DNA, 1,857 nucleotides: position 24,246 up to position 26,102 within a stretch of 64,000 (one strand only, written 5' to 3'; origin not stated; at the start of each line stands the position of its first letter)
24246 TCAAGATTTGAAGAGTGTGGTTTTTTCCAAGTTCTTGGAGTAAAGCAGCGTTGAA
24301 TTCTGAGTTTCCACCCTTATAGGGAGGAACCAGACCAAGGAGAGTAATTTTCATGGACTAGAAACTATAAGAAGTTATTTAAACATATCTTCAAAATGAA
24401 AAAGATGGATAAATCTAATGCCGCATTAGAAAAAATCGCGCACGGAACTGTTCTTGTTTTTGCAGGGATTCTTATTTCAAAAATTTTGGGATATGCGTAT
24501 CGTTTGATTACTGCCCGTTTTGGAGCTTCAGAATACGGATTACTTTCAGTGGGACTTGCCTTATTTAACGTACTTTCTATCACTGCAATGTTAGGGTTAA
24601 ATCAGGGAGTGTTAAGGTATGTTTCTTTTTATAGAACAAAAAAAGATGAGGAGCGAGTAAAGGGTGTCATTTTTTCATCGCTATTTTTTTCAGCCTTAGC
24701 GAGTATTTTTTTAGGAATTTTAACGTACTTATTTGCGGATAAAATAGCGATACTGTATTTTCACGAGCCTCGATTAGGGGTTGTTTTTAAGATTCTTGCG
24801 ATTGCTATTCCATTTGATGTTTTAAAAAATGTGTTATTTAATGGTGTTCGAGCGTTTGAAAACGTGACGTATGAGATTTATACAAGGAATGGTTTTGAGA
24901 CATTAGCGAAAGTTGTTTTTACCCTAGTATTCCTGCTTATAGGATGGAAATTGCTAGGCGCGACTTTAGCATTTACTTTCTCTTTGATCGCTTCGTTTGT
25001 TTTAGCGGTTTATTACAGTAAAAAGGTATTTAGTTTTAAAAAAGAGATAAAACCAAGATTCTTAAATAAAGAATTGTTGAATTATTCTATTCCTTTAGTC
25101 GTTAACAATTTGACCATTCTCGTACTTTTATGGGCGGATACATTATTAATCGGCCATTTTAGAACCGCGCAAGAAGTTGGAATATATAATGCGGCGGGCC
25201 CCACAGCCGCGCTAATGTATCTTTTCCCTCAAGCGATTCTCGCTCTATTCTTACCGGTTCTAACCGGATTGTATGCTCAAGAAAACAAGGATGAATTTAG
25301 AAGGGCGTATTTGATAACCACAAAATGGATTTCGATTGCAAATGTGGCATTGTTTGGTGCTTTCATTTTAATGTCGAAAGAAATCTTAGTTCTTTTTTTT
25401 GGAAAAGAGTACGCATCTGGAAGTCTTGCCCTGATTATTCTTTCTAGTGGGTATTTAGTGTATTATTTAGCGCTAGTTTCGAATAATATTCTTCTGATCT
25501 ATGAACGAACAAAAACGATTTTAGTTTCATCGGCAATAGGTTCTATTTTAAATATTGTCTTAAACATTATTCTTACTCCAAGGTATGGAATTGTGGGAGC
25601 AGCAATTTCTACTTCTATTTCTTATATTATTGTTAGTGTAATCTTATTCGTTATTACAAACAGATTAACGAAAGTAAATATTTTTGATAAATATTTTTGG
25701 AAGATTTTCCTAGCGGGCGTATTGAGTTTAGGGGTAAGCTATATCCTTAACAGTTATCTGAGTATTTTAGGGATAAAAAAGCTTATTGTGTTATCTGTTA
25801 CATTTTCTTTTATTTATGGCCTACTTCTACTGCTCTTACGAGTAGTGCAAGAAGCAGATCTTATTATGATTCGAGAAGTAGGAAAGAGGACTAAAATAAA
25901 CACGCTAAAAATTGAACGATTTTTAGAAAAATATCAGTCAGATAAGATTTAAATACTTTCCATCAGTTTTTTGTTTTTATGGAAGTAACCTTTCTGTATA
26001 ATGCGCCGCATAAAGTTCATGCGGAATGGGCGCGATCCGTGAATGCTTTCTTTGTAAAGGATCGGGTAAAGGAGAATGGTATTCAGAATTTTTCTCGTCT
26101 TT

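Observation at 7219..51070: Very large AglB-centred glycosylation island that likely encodes more than one lipid-linked glycan pathway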

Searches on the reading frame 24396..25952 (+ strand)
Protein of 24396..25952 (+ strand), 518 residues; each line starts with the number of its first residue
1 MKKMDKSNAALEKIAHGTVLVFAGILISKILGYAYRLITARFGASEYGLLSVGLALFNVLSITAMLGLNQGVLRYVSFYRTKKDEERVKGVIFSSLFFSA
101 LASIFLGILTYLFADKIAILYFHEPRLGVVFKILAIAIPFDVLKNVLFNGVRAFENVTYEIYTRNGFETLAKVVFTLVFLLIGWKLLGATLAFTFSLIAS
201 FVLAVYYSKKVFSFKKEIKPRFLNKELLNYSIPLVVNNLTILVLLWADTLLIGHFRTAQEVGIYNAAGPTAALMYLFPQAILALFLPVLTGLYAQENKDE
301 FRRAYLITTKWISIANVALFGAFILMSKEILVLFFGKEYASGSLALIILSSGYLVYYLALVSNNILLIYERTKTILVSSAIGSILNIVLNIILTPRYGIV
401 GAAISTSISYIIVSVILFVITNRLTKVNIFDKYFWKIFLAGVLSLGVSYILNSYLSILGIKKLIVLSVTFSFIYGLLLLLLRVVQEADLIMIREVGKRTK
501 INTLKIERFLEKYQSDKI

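Call 4: search_protein_families(library=pfam, proteins=[window:24396-25952:+], max_evalue=0.01)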
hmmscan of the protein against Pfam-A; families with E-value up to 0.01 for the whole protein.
window:24396-25952:+ (518 aa): 4 families
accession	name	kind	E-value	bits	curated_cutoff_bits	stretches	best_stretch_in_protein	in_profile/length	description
PF01943.22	Polysacc_synt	-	7.6e-23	81.8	28.2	1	16-278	3-260/274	Polysaccharide biosynthesis protein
PF13440.11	Polysacc_synt_3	-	1.5e-16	61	23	1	43-340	7-289/293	Polysaccharide biosynthesis protein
PF01554.23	MatE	-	4.3e-16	59.5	24.9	2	233-392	1-161/161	MatE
PF03023.19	MurJ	-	6.2e-08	32.1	27.4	1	77-451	39-432/451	Lipid II flippase MurJ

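Call 18: search_protein_families(library=ncbifam, proteins=[window:24396-25952:+], max_evalue=0.01)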
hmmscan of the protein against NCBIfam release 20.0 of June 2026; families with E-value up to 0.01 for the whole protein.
window:24396-25952:+ (518 aa): 6 families
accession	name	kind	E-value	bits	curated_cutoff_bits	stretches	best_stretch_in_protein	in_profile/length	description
TIGR00797.1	matE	subfamily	4.3e-21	75.3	147.4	2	233-458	1-232/396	MATE family efflux transporter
TIGR02900.1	spore_V_B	equivalog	6.2e-14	51.6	372.3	1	17-470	4-482/488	stage V sporulation protein B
NF052396.1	MATE_WgkD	equivalog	6.3e-12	45.2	510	2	225-482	3-270/428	tryglysin-associated MATE efflux transporter WgkD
TIGR01695.1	murJ_mviN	equivalog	7.5e-11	41.4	235.55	1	17-483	5-498/506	murein biosynthesis integral membrane protein MurJ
NF050818.1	PolSacchBiosHfsF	equivalog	1.1e-09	37.8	700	1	347-482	333-461/468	polysaccharide biosynthesis protein HfsF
NF007773.0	PRK10459.1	equivalog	0.0027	16.7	273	1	44-491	38-472/492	MOP flippase family protein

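Call 46: find_homologous_proteins(query=window:24396-25952:+)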
Query window:24396-25952:+ (518 aa): 319 proteins with E <= 0.001 among 8000 candidates; the best 120 are listed.
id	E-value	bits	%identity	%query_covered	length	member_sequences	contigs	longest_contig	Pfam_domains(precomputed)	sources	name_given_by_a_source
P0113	0.0e+0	1062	100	100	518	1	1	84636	PF01943.23,PF01554.24,PF13440.12,PF03023.20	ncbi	-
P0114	3.9e-178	612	59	99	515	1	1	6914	PF01943.23,PF01554.24,PF13440.12,PF03023.20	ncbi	-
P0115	8.7e-173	594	56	99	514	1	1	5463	PF01943.23,PF01554.24,PF13440.12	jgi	-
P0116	4.0e-157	542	53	99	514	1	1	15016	PF01943.23,PF01554.24,PF13440.12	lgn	-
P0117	3.5e-154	533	52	98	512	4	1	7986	PF01943.23,PF01554.24,PF13440.12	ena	-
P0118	1.3e-149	518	52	98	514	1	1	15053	PF01943.23,PF01554.24,PF13440.12,PF03023.20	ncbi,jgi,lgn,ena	ncbi:MAG: flippase [Candidatus Nanoarchaeia archaeon]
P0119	4.0e-127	443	45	95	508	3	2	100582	PF01943.23,PF01554.24,PF13440.12,PF03023.20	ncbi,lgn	ncbi:MAG: flippase [Nanoarchaeota archaeon]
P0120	2.9e-116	408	45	87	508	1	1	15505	PF01943.23,PF01554.24,PF13440.12,PF03023.20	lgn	-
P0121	4.2e-115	404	45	98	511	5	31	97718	PF01943.23,PF01554.24,PF13440.12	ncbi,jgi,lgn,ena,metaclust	metaclust:\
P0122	4.6e-114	400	42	98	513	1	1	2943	PF01943.23,PF01554.24,PF13440.12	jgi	-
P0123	6.9e-114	400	43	98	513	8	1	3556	PF01943.23,PF01554.24,PF03023.20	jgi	-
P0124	7.8e-111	390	42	98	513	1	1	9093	PF01943.23,PF01554.24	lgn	-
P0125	1.7e-107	379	40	98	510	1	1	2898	PF01943.23,PF01554.24,PF13440.12,PF03023.20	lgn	-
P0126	2.3e-107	378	45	79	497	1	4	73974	PF01943.23,PF01554.24,PF13440.12,PF03023.20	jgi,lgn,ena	-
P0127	1.7e-106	375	43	95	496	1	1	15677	PF01943.23,PF01554.24,PF03023.20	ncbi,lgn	-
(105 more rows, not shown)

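Call 47: find_encoding_contigs(protein=P0118, flank=10000, max_places=1)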
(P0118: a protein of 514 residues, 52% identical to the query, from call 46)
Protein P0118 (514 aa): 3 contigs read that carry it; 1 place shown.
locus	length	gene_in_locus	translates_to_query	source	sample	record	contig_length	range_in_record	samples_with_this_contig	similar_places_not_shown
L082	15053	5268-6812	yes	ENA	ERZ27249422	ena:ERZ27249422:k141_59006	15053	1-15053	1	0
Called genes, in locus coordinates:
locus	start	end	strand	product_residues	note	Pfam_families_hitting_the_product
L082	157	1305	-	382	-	-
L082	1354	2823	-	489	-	PF02310:B12-binding, PF04055:Radical_SAM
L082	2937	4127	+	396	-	PF04055:Radical_SAM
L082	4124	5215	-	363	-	PF13439:Glyco_transf_4, PF00534:Glycos_transf_1, PF13692:Glyco_trans_1_4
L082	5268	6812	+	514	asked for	PF01943:Polysacc_synt, PF01554:MatE, PF13440:Polysacc_synt_3, PF03023:MurJ (weak), PF01554:MatE (weak)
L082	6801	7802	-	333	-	PF00534:Glycos_transf_1, PF13692:Glyco_trans_1_4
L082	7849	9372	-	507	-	PF02310:B12-binding, PF04055:Radical_SAM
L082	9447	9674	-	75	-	PF13459:Fer4_15, PF13370:Fer4_13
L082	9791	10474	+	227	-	PF01209:Ubie_methyltran, PF13489:Methyltransf_23, PF07021:MetW, PF08003:Methyltransf_9 (weak), PF13847:Methyltransf_31, PF08241:Methyltransf_11, PF08242:Methyltransf_12, PF13649:Methyltransf_25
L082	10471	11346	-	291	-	PF13489:Methyltransf_23, PF08241:Methyltransf_11 (weak), PF08242:Methyltransf_12, PF13649:Methyltransf_25, PF13847:Methyltransf_31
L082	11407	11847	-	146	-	-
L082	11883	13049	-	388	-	PF13439:Glyco_transf_4, PF13477:Glyco_trans_4_2 (weak), PF13579:Glyco_trans_4_4, PF00534:Glycos_transf_1, PF13692:Glyco_trans_1_4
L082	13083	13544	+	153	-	-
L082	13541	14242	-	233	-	PF13489:Methyltransf_23, PF01209:Ubie_methyltran, PF02353:CMAS (weak), PF01135:PCMT, PF13847:Methyltransf_31, PF08241:Methyltransf_11, PF08242:Methyltransf_12, PF13649:Methyltransf_25, +2 more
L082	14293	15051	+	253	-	?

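Call 48: find_encoding_contigs(protein=P0119, flank=10000, max_places=1)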
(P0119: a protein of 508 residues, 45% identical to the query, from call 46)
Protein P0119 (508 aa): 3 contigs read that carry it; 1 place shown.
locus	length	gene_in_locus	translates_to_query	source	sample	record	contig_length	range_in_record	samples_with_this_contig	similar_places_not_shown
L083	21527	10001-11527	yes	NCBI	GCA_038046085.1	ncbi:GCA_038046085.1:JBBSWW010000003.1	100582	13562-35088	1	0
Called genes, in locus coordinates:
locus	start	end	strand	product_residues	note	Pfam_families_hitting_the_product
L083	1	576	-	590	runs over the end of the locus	PF01336:tRNA_anti-codon, PF00152:tRNA-synt_2, PF02938:GAD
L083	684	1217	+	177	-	PF01928:CYTH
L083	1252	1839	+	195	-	-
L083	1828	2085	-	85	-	-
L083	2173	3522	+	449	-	PF01523:PmbA_TldD_1st (weak), PF19289:PmbA_TldD_3rd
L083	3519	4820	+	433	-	PF01523:PmbA_TldD_1st, PF19289:PmbA_TldD_3rd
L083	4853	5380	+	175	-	PF00293:NUDIX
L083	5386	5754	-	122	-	-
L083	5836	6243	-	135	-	-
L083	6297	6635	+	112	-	PF01981:PTH2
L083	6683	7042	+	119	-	-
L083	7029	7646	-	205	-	PF13489:Methyltransf_23, PF13847:Methyltransf_31, PF08241:Methyltransf_11, PF08242:Methyltransf_12 (weak), PF13649:Methyltransf_25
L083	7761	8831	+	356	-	PF00990:GGDEF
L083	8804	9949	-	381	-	PF00534:Glycos_transf_1, PF13692:Glyco_trans_1_4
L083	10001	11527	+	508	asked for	PF01943:Polysacc_synt, PF01554:MatE, PF03023:MurJ, PF13440:Polysacc_synt_3, PF01554:MatE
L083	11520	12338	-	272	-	PF03848:TehB, PF13489:Methyltransf_23, PF02353:CMAS, PF05175:MTS, PF06325:PrmA, PF08241:Methyltransf_11, PF08242:Methyltransf_12, PF13649:Methyltransf_25, +4 more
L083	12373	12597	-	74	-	PF12797:Fer4_2 (weak), PF12837:Fer4_6 (weak), PF13237:Fer4_10 (weak), PF00037:Fer4 (weak), PF13459:Fer4_15, PF13370:Fer4_13, PF12838:Fer4_7 (weak)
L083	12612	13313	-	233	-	PF00970:FAD_binding_6, PF00175:NAD_binding_1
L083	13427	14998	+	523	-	PF02310:B12-binding, PF04055:Radical_SAM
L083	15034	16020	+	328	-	PF00534:Glycos_transf_1, PF13692:Glyco_trans_1_4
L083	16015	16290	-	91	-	-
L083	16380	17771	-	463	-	-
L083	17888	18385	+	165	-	PF04312:DUF460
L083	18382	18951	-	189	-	-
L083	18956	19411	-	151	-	PF01300:Sua5_yciO_yrdC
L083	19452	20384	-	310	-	PF03881:Fructosamin_kin (weak), PF01636:APH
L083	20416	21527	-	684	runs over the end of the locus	PF02463:SMC_N (weak)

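Call 49: find_encoding_contigs(protein=P0121, flank=10000, max_places=1)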
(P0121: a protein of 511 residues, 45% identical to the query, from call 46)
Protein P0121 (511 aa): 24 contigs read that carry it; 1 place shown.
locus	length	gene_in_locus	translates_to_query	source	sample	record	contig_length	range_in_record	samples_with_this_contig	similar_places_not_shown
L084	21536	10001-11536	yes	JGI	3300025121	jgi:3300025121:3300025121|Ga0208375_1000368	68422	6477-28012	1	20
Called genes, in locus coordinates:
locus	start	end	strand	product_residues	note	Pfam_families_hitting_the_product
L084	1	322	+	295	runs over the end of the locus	PF13641:Glyco_tranf_2_3, PF00535:Glycos_transf_2, PF13632:Glyco_trans_2_3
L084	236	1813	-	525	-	PF13231:PMT_2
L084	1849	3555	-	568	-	PF13231:PMT_2 (weak)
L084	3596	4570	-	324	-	PF00535:Glycos_transf_2, PF10111:Glyco_tranf_2_2, PF13641:Glyco_tranf_2_3, PF13632:Glyco_trans_2_3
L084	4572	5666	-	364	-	PF00465:Fe-ADH, PF13685:Fe-ADH_2 (weak), PF25137:ADH_Fe_C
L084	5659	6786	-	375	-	PF02776:TPP_enzyme_N, PF02775:TPP_enzyme_C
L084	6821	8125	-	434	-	PF01467:CTP_transf_like, PF13714:PEP_mutase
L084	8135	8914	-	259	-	-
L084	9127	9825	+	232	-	PF05401:NodS, PF00398:RrnaAD (faint), PF13489:Methyltransf_23, PF13847:Methyltransf_31, PF08241:Methyltransf_11, PF08242:Methyltransf_12, PF13649:Methyltransf_25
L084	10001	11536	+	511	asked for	PF01943:Polysacc_synt, PF01554:MatE, PF13440:Polysacc_synt_3, PF01554:MatE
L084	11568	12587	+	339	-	PF00534:Glycos_transf_1, PF13692:Glyco_trans_1_4, PF13524:Glyco_trans_1_2 (weak)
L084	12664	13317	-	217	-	PF13489:Methyltransf_23, PF01209:Ubie_methyltran (faint), PF07021:MetW (weak), PF08241:Methyltransf_11, PF08242:Methyltransf_12 (weak), PF13649:Methyltransf_25, PF13847:Methyltransf_31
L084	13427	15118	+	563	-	PF02543:Carbam_trans_N, PF00814:TsaD (weak), PF22521:HypF_C_2, PF16861:Carbam_trans_C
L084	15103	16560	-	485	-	PF02310:B12-binding, PF04055:Radical_SAM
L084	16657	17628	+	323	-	PF01073:3Beta_HSD, PF01370:Epimerase, PF02719:Polysacc_synt_2, PF04321:RmlD_sub_bind, PF05368:NmrA, PF13460:NAD_binding_10, PF16363:GDP_Man_Dehyd, PF07993:NAD_binding_4, +2 more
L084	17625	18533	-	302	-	PF03706:LPG_synthase_TM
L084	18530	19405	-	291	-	PF00535:Glycos_transf_2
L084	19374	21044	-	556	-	PF13231:PMT_2 (weak)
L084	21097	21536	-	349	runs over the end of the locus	-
